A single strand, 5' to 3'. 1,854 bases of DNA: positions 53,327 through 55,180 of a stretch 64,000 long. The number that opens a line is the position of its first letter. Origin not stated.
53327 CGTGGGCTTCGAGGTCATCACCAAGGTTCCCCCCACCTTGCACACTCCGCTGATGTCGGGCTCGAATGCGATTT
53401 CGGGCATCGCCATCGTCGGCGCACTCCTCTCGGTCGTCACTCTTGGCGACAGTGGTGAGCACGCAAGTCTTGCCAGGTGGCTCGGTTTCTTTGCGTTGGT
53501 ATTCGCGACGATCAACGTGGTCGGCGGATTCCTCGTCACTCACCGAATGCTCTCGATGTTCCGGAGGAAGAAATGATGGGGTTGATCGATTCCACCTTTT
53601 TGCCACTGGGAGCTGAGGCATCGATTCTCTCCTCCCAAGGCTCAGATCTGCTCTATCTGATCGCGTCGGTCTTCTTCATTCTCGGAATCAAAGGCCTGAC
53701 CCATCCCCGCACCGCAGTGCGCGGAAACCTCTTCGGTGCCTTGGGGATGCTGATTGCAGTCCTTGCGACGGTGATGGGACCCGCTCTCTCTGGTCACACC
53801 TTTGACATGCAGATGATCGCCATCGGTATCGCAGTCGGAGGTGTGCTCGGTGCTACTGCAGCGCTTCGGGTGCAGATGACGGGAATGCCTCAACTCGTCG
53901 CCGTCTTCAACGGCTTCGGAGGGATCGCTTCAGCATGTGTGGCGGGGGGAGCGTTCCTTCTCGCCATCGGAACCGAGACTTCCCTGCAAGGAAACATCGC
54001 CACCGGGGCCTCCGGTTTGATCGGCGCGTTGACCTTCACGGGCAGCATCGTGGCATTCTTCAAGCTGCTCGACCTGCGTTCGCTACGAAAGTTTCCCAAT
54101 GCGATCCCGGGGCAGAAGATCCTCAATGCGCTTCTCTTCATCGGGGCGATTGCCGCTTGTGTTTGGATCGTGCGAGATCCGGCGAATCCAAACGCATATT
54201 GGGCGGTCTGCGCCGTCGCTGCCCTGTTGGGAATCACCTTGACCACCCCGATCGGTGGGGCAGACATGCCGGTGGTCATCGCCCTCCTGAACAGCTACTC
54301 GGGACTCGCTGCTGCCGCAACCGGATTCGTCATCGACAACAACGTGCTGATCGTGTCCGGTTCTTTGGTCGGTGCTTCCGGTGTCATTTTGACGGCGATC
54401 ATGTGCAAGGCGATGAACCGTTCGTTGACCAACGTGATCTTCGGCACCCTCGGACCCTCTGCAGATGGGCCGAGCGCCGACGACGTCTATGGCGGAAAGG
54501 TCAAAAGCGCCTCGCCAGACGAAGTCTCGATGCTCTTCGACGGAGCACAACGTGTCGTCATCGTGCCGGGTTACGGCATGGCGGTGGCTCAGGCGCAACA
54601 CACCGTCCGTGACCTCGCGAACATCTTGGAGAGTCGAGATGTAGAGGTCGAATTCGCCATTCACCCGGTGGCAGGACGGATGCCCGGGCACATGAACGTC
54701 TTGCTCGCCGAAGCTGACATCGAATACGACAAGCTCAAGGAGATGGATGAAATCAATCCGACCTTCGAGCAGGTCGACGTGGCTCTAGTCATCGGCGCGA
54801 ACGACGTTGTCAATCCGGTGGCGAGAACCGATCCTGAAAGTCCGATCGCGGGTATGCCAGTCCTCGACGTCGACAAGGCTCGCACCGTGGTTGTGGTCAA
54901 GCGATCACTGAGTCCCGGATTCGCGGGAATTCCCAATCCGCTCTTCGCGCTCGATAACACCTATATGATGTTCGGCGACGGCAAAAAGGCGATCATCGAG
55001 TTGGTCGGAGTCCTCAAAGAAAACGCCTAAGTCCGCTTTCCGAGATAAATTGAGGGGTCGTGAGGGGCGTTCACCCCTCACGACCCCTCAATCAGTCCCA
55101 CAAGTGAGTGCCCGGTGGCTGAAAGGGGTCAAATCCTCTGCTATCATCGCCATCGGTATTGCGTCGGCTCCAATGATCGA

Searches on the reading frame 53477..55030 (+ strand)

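Call 54: search_protein_families(library=pfam, proteins=[window:53477-55030:+], max_evalue=0.00001)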
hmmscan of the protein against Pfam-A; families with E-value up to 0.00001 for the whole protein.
window:53477-55030:+ (517 aa): 1 family
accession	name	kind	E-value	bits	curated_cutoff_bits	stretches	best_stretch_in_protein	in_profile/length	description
PF02233.22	PNTB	-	3.2e-181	603.7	31.7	1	58-510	3-454/456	NAD(P) transhydrogenase beta subunit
